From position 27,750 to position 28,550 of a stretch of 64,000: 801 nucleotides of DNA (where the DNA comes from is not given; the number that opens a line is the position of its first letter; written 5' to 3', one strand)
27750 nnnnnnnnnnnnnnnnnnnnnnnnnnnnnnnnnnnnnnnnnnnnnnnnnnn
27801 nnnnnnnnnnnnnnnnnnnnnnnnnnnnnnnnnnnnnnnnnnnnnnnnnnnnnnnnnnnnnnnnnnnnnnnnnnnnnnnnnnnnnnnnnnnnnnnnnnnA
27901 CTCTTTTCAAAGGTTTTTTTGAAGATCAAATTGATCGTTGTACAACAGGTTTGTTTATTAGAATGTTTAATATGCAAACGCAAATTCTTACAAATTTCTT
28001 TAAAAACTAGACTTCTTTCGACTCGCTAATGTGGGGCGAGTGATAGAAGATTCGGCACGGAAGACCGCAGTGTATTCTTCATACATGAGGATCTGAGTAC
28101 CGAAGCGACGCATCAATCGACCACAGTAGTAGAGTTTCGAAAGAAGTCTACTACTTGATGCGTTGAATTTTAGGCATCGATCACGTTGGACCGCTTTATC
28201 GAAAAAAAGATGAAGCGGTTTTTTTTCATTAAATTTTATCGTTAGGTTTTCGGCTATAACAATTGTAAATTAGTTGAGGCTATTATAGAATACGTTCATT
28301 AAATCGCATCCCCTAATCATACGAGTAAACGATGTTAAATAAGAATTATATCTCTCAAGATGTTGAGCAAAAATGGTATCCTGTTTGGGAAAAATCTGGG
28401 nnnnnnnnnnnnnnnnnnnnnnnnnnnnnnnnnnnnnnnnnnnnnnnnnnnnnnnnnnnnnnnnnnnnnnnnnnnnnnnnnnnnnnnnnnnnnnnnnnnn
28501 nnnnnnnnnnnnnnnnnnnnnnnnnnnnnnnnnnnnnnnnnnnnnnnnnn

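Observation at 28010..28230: Densely structured ~220-nt element with crossing inverted repeats between the surface-protein gene and valS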

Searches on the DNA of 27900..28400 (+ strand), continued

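Call 50: search_with_rna_model(model_id=R1, sources=[L001, L002, L003, L004, L005, L006, L007, L008, L009, L010, L011, L012, L013, L014, L015, L016, L017, L018, L019, L020, L021, L022, L023, L024, L025, L026, L027, L028, L029, L030, L031, L032, L033, L034, L035, L036, L037, L038, L039, L040, L041, L042, L043, L044, L045, L046, L047, L048, L049, L050, L051, L052, L053, L054, L055, L056, L057, L058, L059, L060, L061, L062, L063, L064, L065, L066, L067, L068, L069, L070, L071, L072, L073, L074, L075, L076, L077, L078, L079, L080, L081, L082, L083, L084], max_evalue=1)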
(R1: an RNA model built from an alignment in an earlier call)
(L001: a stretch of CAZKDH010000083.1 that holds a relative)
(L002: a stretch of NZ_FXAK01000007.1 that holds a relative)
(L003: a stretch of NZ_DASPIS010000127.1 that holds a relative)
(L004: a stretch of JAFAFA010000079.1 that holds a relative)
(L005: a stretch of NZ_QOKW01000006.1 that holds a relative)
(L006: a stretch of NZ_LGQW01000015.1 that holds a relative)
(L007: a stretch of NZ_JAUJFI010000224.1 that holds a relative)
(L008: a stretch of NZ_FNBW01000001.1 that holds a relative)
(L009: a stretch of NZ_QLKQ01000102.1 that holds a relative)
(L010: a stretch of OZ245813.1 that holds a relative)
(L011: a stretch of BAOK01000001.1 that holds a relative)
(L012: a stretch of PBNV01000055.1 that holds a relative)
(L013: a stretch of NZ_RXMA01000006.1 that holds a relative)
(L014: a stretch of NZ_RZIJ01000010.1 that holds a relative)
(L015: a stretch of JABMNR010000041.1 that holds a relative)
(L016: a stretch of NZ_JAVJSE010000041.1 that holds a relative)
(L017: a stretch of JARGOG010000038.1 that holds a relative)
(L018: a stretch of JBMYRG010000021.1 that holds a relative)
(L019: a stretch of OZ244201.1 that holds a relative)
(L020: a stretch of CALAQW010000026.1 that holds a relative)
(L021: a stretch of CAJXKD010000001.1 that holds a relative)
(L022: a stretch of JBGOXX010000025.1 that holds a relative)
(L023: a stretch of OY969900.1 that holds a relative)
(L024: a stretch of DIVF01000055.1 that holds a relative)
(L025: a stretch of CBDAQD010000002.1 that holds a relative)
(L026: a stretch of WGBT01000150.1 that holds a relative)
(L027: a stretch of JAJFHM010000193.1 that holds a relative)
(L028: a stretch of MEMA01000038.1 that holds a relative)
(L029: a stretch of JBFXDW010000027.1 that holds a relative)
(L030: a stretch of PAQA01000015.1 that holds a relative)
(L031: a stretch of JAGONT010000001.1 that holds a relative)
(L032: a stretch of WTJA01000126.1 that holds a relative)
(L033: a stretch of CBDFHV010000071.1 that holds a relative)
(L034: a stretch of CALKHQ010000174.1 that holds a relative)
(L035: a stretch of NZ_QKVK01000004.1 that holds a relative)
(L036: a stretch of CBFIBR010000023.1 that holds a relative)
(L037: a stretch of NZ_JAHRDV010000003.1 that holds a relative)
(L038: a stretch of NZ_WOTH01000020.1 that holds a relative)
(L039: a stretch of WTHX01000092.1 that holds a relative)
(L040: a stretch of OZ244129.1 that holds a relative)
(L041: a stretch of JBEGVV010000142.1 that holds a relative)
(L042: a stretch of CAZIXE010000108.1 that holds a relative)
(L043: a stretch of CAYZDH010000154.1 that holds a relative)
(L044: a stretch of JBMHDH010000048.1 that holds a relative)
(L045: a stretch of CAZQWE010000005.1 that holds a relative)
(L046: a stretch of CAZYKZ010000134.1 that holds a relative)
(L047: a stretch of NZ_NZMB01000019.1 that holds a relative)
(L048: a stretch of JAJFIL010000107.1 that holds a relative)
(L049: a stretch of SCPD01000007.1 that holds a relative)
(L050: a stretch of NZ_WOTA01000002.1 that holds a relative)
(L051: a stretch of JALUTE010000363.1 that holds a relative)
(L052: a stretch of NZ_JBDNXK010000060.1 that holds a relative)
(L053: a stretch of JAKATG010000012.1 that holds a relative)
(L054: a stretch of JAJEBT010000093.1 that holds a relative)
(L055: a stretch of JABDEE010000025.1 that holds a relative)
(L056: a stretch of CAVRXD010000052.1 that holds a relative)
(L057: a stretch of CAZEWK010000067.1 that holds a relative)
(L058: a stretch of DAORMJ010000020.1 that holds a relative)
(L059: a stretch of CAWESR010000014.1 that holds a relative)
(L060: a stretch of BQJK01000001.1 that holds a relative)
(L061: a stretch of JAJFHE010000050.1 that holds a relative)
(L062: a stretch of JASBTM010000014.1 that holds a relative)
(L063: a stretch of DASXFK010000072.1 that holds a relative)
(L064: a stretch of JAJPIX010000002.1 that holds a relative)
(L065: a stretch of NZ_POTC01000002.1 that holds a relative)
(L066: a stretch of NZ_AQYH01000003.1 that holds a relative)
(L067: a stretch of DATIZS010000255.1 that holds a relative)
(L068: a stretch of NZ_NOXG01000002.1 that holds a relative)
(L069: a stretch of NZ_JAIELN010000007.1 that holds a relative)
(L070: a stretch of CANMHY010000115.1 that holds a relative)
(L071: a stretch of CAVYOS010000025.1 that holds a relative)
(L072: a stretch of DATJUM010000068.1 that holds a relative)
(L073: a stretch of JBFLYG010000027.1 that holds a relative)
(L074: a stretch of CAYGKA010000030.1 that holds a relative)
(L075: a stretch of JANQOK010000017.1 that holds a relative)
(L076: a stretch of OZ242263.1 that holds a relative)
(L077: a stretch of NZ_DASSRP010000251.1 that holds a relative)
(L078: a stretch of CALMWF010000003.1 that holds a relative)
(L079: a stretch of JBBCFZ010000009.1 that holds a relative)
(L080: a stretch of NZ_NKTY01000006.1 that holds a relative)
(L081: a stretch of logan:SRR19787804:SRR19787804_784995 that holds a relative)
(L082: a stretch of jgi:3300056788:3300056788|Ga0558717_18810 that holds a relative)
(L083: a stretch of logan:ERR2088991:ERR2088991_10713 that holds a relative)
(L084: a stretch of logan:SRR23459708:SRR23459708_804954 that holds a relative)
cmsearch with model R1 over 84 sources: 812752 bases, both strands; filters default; matches with E-value up to 1: 1.
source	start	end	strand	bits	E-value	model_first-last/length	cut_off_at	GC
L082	8416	8541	-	18.1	0.34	1-145/145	no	0.37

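Call 63: search_rna_families(sources=[L129, L140, L118, L177, L094, L085, L131, L114], threshold=gathering)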
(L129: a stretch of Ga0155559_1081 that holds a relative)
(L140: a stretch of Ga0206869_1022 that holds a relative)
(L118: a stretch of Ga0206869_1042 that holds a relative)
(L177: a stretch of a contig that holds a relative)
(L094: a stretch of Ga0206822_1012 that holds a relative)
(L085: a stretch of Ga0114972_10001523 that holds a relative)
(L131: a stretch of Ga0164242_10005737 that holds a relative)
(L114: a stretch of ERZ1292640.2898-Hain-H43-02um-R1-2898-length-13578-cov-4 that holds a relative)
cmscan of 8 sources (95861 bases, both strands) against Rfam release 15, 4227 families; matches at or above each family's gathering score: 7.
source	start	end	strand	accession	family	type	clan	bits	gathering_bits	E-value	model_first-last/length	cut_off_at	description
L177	5417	5489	-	RF00005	tRNA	Gene; tRNA;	CL00001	77.2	29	5e-15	1-71/71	no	tRNA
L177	2013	2085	+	RF00005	tRNA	Gene; tRNA;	CL00001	76.6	29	6.9e-15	1-71/71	no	tRNA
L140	5698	5770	-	RF00005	tRNA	Gene; tRNA;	CL00001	69.9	29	5e-13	1-71/71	no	tRNA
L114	86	159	+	RF00005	tRNA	Gene; tRNA;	CL00001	61.1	29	1.3e-10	1-71/71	no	tRNA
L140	5511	5581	-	RF00005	tRNA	Gene; tRNA;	CL00001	60.4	29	2e-10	1-71/71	no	tRNA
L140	9116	9200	-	RF00005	tRNA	Gene; tRNA;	CL00001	59.1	29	4.8e-10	1-71/71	no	tRNA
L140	5381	5465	-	RF00005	tRNA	Gene; tRNA;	CL00001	58.7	29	6.2e-10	1-71/71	no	tRNA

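Call 70: search_with_rna_model(model_id=R1, source=L180, max_evalue=10)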
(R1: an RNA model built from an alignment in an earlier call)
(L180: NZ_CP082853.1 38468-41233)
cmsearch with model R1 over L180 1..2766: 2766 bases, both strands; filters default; matches with E-value up to 10: 0.
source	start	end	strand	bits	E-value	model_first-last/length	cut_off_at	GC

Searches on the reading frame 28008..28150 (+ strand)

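Call 58: list_cluster_members(proteins=[L177:2455-5358:-, L129:7612-8712:+, L100:7806-9932:+, L140:11466-13169:+, L085:1990-3570:-, L092:6965-8233:-, L131:9298-12804:-, L139:7180-8385:+, L114:9716-11617:+, L155:5985-8720:-])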
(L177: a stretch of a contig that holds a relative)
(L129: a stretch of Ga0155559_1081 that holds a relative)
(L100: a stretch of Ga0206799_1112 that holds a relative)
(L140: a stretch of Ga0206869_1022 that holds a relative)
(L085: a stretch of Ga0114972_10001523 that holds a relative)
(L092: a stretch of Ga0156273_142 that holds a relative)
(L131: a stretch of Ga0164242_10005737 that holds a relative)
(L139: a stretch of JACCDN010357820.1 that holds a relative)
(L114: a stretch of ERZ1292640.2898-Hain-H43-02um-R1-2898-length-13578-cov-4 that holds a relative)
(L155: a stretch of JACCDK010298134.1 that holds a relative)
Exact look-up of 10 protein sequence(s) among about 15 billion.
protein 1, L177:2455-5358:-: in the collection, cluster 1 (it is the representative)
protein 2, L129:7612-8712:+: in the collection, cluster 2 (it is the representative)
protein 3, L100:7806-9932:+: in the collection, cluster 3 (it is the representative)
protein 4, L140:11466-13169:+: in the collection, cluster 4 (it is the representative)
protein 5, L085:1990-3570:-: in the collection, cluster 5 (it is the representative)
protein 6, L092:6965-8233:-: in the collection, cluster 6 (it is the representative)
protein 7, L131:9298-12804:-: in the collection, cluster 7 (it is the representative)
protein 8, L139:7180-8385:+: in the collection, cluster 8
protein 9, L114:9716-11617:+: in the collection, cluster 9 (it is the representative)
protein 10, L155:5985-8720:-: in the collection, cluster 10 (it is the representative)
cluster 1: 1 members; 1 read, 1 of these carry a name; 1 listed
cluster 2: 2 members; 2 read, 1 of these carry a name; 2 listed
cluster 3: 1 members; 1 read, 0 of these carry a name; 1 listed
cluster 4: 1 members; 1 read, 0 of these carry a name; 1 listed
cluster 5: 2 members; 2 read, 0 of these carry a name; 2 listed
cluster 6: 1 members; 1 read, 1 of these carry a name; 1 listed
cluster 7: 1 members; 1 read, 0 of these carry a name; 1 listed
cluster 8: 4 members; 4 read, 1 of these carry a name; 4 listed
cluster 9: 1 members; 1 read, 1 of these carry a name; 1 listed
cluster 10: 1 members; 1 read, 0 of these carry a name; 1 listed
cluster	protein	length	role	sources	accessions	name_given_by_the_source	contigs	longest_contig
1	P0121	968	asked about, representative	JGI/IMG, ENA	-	hypothetical protein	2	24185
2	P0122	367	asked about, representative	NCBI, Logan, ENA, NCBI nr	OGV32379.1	MAG: hypothetical protein A3E88_05855 [Legionellales bacterium RIFCSPHIGHO2_12_FULL_35_11]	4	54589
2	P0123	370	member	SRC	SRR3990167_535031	-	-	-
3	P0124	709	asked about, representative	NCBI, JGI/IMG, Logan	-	-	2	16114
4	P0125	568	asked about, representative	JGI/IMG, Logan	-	-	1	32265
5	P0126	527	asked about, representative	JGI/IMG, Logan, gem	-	-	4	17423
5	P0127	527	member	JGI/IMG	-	-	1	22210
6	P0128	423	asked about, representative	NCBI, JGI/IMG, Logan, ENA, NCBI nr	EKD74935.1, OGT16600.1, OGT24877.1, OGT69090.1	MAG: hypothetical protein ACD_44C00289G0001 [uncultured bacterium]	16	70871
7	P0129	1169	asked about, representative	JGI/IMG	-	-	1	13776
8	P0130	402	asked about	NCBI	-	-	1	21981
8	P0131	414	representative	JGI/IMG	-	UPF0755 protein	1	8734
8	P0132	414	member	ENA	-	-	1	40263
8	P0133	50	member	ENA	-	-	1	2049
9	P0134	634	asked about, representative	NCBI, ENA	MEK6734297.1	MAG: threonine--tRNA ligase [Pseudomonadota bacterium]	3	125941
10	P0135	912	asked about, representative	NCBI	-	-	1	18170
